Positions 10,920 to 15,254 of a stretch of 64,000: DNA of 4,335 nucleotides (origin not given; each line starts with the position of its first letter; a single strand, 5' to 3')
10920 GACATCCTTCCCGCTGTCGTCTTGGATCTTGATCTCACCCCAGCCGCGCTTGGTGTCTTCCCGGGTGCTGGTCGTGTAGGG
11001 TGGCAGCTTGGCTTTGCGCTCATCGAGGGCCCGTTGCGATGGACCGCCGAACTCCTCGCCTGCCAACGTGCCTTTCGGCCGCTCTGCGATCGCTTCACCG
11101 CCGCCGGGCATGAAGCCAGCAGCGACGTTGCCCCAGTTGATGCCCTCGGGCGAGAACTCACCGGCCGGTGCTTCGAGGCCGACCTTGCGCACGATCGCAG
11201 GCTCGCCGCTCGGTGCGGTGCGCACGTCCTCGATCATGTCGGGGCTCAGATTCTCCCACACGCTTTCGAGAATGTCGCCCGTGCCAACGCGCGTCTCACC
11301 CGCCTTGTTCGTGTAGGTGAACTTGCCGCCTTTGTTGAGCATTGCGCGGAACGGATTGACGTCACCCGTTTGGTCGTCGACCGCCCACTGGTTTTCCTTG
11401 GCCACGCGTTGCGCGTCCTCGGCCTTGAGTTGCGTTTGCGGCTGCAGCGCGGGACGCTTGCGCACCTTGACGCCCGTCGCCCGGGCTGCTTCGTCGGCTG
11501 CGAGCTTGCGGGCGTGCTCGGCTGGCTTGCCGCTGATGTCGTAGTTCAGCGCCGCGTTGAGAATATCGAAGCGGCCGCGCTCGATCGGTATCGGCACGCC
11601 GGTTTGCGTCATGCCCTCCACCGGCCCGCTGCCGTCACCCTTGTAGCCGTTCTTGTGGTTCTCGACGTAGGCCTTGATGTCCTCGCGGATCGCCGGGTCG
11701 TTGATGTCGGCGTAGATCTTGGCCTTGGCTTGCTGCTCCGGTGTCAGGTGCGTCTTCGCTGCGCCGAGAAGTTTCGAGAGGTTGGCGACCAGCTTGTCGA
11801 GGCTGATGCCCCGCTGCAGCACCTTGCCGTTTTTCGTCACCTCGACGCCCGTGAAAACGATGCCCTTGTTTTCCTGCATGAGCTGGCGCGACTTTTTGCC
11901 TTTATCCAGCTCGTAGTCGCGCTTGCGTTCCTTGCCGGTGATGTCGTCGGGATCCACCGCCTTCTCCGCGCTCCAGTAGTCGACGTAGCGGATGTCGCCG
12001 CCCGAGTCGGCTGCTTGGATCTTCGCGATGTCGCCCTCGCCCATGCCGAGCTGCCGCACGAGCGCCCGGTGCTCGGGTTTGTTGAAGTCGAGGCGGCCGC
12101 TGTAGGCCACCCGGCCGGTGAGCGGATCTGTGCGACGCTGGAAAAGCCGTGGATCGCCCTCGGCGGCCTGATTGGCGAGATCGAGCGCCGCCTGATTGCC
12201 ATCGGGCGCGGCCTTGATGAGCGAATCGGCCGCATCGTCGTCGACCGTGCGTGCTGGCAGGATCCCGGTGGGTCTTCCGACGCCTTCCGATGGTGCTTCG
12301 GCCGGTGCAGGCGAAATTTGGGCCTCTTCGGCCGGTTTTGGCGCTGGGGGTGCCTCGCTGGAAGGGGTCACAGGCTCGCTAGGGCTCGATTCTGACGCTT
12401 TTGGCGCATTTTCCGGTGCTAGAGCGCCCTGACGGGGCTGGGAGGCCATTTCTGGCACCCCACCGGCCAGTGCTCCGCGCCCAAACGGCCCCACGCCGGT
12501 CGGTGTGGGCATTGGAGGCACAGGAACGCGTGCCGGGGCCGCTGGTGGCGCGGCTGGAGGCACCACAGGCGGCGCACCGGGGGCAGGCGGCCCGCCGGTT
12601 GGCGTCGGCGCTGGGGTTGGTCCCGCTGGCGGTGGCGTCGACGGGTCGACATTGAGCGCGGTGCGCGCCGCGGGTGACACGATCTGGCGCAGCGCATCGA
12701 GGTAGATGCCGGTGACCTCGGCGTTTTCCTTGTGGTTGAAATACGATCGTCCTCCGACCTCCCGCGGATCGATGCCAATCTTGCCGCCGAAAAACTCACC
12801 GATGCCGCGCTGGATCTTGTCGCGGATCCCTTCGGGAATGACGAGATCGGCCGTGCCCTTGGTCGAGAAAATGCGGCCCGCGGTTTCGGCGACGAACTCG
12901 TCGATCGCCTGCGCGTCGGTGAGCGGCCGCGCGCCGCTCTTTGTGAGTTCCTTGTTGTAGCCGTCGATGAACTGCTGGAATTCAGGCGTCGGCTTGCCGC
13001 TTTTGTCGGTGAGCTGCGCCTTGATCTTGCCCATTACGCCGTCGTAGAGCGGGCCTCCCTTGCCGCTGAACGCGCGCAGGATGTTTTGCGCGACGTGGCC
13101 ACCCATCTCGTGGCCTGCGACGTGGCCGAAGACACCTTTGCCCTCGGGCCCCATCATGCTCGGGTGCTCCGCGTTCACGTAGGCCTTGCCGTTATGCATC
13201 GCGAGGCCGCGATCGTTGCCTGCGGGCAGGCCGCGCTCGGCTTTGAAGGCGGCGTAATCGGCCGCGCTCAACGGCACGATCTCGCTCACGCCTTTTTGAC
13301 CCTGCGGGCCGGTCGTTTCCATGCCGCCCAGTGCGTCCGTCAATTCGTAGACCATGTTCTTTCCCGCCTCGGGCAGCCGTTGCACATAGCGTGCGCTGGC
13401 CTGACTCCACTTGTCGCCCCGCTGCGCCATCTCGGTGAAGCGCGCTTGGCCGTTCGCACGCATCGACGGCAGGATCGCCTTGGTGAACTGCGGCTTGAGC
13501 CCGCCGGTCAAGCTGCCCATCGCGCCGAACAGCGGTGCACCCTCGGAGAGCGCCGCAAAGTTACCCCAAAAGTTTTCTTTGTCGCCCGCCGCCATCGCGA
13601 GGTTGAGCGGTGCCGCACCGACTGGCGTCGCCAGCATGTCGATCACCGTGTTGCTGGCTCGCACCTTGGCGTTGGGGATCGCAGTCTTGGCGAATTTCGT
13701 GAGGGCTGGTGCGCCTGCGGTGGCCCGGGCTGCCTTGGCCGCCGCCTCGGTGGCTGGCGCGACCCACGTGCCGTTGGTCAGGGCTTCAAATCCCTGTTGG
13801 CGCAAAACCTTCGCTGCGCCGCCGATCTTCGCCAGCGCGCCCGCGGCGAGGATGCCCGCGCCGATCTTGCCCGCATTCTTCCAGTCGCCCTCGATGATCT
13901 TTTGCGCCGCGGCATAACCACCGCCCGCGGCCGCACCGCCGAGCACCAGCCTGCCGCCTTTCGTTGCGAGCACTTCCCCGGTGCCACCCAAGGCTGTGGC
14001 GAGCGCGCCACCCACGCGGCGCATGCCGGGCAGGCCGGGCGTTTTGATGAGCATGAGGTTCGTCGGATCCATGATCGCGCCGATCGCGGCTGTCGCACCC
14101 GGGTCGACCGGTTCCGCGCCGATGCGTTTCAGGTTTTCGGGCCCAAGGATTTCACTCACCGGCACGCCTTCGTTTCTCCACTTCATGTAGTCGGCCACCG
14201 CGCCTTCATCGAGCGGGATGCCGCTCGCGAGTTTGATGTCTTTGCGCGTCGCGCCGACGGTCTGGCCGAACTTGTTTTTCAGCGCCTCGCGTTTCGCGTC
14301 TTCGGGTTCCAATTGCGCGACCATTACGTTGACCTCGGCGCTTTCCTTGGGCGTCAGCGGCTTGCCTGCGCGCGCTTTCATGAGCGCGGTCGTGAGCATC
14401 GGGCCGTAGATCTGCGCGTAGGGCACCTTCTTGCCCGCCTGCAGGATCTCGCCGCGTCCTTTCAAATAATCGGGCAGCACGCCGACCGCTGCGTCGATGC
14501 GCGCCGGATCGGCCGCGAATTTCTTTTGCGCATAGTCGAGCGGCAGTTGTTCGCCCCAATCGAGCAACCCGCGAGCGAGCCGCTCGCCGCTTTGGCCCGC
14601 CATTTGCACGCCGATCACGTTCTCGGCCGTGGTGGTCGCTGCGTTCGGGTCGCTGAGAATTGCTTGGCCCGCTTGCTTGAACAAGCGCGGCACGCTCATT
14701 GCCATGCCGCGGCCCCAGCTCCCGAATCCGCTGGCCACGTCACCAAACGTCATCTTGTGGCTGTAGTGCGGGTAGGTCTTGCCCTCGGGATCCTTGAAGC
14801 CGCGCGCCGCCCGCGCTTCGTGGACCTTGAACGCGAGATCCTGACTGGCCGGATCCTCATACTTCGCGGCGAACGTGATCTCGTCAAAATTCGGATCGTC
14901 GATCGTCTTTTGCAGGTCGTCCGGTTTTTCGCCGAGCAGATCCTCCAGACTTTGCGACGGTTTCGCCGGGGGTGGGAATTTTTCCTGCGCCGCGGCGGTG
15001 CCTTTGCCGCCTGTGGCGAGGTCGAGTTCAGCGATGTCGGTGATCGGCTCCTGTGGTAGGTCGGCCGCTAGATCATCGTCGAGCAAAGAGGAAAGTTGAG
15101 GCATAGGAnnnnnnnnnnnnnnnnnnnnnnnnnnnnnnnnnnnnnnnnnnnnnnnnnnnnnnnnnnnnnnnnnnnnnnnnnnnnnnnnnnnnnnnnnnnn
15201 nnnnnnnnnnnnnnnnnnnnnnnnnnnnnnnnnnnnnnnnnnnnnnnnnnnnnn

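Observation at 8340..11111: Four copies of the motif (F/Y/L)-M-P-G-G-G-(E/D) delimit the modules of the giant protein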

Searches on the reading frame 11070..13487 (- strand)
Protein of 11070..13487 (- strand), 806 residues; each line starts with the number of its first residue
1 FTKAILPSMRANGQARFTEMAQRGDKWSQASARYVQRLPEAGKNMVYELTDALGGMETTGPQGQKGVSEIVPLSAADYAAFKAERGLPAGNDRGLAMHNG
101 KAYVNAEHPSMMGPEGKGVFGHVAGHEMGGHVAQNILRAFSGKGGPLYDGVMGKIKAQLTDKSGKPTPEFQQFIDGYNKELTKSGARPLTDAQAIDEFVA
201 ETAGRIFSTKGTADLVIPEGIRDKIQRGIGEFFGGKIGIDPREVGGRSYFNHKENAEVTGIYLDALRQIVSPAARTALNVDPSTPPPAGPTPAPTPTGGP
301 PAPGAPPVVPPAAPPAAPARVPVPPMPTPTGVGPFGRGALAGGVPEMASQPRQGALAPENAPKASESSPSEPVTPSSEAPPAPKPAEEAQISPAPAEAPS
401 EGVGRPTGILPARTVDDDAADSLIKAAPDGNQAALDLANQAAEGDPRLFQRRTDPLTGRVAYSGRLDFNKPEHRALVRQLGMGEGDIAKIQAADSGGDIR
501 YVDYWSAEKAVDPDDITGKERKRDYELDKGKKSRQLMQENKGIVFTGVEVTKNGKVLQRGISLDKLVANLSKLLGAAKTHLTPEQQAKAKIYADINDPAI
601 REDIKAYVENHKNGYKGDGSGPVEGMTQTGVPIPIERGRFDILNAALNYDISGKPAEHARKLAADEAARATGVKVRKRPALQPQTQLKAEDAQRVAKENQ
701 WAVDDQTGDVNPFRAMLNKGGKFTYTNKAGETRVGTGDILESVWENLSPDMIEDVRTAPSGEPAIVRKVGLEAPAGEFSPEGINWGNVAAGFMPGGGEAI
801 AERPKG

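Call 54: predict_structure(alignment_id=A2)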
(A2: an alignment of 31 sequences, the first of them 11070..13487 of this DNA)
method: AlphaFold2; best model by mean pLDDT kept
length: 806 residues; sequences in the alignment: 31
mean_pLDDT: 79.2   pTM: 0.55
mean pLDDT of the five models: 79.2, 76.2, 75.9, 75.4, 74.4
residues with pLDDT >= 90: 457; 70-90: 135; 50-70: 70; < 50: 144
segments of 3 or more residues with pLDDT < 50: 238-245, 289-308, 310-361, 363-411, 794-806
pLDDT, mean of each block of 10 residues (from residue 1): 82 95 96 96 95 95 95 98 93 94 96 82 96 94 77 95 94 93 89 94 92 81 61 55 55 83 93 75 51 42 42 38 36 31 32 36 37 38 35 34 40 74 92 95 93 87 94 95 94 87 79 74 76 77 93 91 93 95 92 94 93 93 91 96 94 94 94 93 92 92 94 93 87 92 92 92 75 79 70 45 30
secondary structure, 60 per line:
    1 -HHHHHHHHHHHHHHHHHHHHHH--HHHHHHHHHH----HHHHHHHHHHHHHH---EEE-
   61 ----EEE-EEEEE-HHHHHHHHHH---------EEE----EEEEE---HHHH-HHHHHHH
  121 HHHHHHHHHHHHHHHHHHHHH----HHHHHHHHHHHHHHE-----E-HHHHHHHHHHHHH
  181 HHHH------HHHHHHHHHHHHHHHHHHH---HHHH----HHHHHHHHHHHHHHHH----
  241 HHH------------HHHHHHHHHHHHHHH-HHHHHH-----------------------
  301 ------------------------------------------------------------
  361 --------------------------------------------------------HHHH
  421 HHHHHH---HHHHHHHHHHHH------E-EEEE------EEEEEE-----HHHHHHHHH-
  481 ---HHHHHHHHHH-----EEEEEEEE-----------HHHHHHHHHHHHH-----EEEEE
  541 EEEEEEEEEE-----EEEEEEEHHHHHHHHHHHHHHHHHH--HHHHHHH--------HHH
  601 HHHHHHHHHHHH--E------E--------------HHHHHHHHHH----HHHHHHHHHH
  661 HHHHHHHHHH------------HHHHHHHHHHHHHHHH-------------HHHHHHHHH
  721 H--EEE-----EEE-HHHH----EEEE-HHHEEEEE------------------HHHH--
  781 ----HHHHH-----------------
elements in order (helices of 4 or more, strands of 3 or more residues): H2-23 H26-35 H40-53 E57-59 E65-67 E69-73 H75-84 E94-96 E101-105 H109-112 H114-141 H146-159 H168-184 H191-209 H213-216 H221-236 H256-270 H272-277 H417-426 H430-441 E450-453 E460-465 H471-479 H484-493 E499-506 H518-530 E536-550 E556-562 H563-580 H583-589 H598-612 H637-646 H651-670 H683-698 H712-721 E724-726 E732-734 H736-739 E744-747 E752-756 H775-778 H785-789

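Call 58: fold_search(model_id=the predicted structure, library=pdb)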
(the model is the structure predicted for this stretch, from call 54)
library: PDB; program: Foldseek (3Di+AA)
matches with E <= 10: 133; with E <= 0.001: 0
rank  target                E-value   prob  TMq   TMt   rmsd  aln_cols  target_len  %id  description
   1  1j7n_A                1.4e-02  0.97  0.14  0.16   9.2       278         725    9  Anthrax Toxin Lethal factor (released 2001-11-07)
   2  1j7n_B                3.6e-02  0.96  0.16  0.18   8.8       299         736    9  Anthrax Toxin Lethal factor (released 2001-11-07)
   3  4ar1                  6.0e-02  0.33  0.11  0.18  15.6       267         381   13  Crystal Structure of the Peptidase Domain of Collagenase H from Clostridium histolyticum at 2.01 Angstrom resolution. (released 2013-06-05)
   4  7zoc                  6.6e-02  0.51  0.12  0.21  14.8       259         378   16  Crystal structure of the peptidase domain of collagenase H from Clostridium histolyticum in complex with N-aryl-2-alkylm (released 2023-05-10)
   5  1pwu_A                8.0e-02  0.77  0.14  0.15   9.6       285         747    8  Crystal Structure of Anthrax Lethal Factor complexed with (3-(N-hydroxycarboxamido)-2-isobutylpropanoyl-Trp-methylamid (released 2004-02-03)
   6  4ar8_B                9.2e-02  0.38  0.12  0.19  14.2       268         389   11  Crystal structure of the peptidase domain of collagenase T from Clostridium tetani complexed with the peptidic inhibit (released 2013-06-05)
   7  1pwu_B                9.6e-02  0.75  0.14  0.15  10.9       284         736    8  Crystal Structure of Anthrax Lethal Factor complexed with (3-(N-hydroxycarboxamido)-2-isobutylpropanoyl-Trp-methylamid (released 2004-02-03)
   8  4ar8_A                9.6e-02  0.38  0.12  0.19  14.2       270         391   11  Crystal structure of the peptidase domain of collagenase T from Clostridium tetani complexed with the peptidic inhibit (released 2013-06-05)
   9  6zxj_I                1.5e-01  0.41  0.13  0.14  11.2       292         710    9  Fully-loaded anthrax lethal toxin in its heptameric pre-pore state, in which the third lethal factor is masked out (PA (released 2020-09-02)
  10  1zxv_A                1.8e-01  0.66  0.15  0.16   9.0       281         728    7  X-Ray Crystal Structure of the Anthrax Lethal Factor Bound to a Small Molecule Inhibitor, BI-MFM3, 3-{5-[5-(4-Chloro-p (released 2005-07-05)
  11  1pwv_B                2.0e-01  0.75  0.15  0.16   9.3       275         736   10  Crystal structure of Anthrax Lethal Factor wild-type protein complexed with an optimised peptide substrate. (released 2004-02-03)
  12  9cme                  2.1e-01  0.23  0.11  0.12  15.4       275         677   12  Room Temperature Crystal Structure of Collagenase ColH from Hathewaya histolytica at 2.7 Angstrom resolution (released 2026-01-14)
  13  1pwp_B                2.2e-01  0.75  0.15  0.17   8.9       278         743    8  Crystal Structure of the Anthrax Lethal Factor complexed with Small Molecule Inhibitor NSC 12155 (released 2004-01-13)
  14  1pwv_A                2.9e-01  0.47  0.14  0.15   9.9       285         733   10  Crystal structure of Anthrax Lethal Factor wild-type protein complexed with an optimised peptide substrate. (released 2004-02-03)
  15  4ar9_A                3.0e-01  0.23  0.12  0.19  14.3       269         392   10  Crystal structure of the peptidase domain of collagenase T from Clostridium tetani at 1.69 angstrom resolution. (released 2013-06-05)
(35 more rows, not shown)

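Call 86: fold_search(model_id=the predicted structure, library=viral)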
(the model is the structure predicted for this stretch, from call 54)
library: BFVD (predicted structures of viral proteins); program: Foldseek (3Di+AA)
matches with E <= 10: 28; with E <= 0.001: 2
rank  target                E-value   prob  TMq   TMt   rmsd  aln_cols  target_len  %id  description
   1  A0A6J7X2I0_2          1.5e-04  1.00  0.22  0.21  14.2       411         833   13  Uncharacterized protein [uncultured Caudovirales phage]
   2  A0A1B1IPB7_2          6.1e-04  1.00  0.20  0.21  12.9       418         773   11  (no name in the UniProt tables at hand)
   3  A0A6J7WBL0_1          3.2e-03  0.93  0.19  0.17  21.8       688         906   12  ART-PolyVal-like domain-containing protein [uncultured Caudovirales phage]
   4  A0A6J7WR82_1          3.2e-01  0.91  0.18  0.10   9.3       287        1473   12  Large polyvalent protein associated domain-containing protein [uncultured Caudovirales phage]
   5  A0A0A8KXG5            4.0e-01  0.75  0.14  0.13   8.7       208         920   12  Phage-like protein [Burkholderia phage Bp-AMP4]
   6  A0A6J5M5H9            2.2e+00  0.03  0.05  0.07  25.3       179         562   12  Tape_meas_TP901, phage tail tape measure protein, TP901 family, core region [uncultured Caudovirales phage]
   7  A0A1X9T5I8            2.5e+00  0.04  0.06  0.05  26.0       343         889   15  Uncharacterized protein [Ranid herpesvirus 3]
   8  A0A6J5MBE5            2.7e+00  0.02  0.07  0.13  20.7       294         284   10  Uncharacterized protein [uncultured Caudovirales phage]
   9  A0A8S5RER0            3.0e+00  0.18  0.08  0.27   5.9        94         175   12  Uncharacterized protein [virus sp. ctqEG8]
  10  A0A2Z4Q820            3.0e+00  0.05  0.05  0.17  25.4       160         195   14  Uncharacterized protein [Gordonia phage Suzy]
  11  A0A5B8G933            3.4e+00  0.05  0.10  0.14  32.0       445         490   12  Membrane protein K15 [Colobine gammaherpesvirus 1]
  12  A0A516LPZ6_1          3.6e+00  0.10  0.11  0.07  18.3       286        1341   10  (no name in the UniProt tables at hand)
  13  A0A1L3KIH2            4.1e+00  0.03  0.05  0.05  29.6       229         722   16  (no name in the UniProt tables at hand)
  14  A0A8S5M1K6            4.3e+00  0.01  0.08  0.06  37.8       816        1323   11  Minor tail protein [Siphoviridae sp. ctX926]
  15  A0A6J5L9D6            4.8e+00  0.02  0.08  0.14  14.8       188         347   12  Uncharacterized protein [uncultured Caudovirales phage]
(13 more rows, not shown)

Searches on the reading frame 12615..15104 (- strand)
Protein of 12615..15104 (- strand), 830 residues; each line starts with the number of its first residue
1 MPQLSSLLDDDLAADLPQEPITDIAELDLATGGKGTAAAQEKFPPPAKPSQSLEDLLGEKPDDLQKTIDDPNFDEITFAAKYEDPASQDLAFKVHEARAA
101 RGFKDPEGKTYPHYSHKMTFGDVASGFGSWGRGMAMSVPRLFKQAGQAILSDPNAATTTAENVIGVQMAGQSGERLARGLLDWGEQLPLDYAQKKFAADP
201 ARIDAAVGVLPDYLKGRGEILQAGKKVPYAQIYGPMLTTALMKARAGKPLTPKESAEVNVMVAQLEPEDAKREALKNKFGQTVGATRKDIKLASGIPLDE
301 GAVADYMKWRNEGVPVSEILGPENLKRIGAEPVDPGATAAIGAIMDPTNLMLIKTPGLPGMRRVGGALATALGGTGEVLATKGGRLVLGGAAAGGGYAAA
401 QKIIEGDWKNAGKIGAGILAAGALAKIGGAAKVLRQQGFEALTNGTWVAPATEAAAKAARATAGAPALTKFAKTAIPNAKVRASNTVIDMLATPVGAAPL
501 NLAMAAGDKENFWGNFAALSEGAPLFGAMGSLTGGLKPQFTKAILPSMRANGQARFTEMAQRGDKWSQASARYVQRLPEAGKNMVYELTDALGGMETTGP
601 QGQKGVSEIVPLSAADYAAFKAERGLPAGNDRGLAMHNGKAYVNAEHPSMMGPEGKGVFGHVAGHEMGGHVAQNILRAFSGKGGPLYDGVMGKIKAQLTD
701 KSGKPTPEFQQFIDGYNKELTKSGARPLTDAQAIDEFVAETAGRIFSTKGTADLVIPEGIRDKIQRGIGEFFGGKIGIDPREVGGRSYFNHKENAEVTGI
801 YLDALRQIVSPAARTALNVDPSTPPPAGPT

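Call 22: find_homologous_proteins(query=window:12642-15104:-, max_evalue=0.001)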
Query seq(821 aa): 8000 candidates shared short words with the query, none scored E <= 0.001.

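Call 33: search_protein_representatives(protein=window:12615-15104:-)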
Query: 830 residues. Proteins with E-value up to 0.001 (for the whole library): 54; up to 1e-10: 47; up to 1e-30: 36. The best 54 are listed.
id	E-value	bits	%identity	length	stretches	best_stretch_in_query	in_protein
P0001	0.0e+00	1833.3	100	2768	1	1-830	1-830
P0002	5.8e-211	719.5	52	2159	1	16-823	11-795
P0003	7.9e-193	659.5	53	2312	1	58-828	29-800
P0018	2.3e-96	340.5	37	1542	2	265-811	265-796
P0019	1.0e-92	328.5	38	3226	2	235-811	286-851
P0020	1.8e-69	251.5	40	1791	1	275-812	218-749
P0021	3.4e-69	250.6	35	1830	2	265-816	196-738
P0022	4.7e-68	246.9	38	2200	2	276-817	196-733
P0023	4.9e-64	233.6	35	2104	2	270-817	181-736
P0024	8.4e-64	232.8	35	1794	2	250-819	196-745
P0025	2.1e-63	231.5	35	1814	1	278-810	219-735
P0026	3.0e-62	227.7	36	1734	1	269-817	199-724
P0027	4.8e-62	227.0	37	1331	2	277-810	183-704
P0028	4.9e-62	227.0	37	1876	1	267-824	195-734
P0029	6.0e-61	223.4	39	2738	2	618-810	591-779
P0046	4.1e-49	184.2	33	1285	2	274-819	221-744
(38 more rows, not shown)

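Call 36: search_dna_similar(query=window:12615-15104:-, collection=phages, mode=protein, max_rows=30, max_evalue=0.00001)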
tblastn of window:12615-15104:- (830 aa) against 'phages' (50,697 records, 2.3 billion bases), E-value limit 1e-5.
No match.

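Call 64: find_encoding_contigs(protein=P0046, flank=10000, max_places=2)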
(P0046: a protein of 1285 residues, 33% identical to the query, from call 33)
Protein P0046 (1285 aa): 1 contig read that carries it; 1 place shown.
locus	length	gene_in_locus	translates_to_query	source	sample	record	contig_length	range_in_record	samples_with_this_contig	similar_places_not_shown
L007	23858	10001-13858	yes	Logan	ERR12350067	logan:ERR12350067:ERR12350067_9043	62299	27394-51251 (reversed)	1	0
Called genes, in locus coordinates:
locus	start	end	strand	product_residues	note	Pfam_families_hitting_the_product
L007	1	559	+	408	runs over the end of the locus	-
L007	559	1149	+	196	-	PF25190:Tad5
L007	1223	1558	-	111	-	-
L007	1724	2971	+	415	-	PF17236:SU10_MCP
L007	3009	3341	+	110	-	-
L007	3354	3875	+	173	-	-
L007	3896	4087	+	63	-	-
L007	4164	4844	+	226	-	-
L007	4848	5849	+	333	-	-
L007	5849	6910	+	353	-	-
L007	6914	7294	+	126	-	-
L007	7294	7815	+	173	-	-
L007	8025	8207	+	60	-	-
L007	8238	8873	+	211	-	-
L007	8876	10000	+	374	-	-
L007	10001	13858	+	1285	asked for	-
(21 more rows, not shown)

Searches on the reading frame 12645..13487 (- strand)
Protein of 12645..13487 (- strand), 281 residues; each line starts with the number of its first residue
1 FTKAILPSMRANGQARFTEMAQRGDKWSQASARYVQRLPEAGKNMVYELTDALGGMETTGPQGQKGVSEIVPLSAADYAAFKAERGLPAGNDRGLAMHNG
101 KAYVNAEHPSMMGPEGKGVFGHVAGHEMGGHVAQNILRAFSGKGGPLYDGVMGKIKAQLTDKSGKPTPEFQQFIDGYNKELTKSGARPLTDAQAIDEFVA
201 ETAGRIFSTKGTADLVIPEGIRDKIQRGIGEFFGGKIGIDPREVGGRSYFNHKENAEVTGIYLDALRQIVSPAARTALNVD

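Call 90: search_solved_structures(query=window:12645-13487:-, max_evalue=10)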
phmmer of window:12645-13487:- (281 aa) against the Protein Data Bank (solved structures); distinct sequences matched with E-value up to 10: 2.
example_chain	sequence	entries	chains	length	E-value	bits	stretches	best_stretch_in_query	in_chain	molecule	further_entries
3tng_A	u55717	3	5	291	0.32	14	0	198-233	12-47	Lmo1369 protein | possible phosphate acetyl/butaryl transferase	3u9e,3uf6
3fhk_A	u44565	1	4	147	1.4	11.9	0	107-140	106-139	UPF0403 protein yphP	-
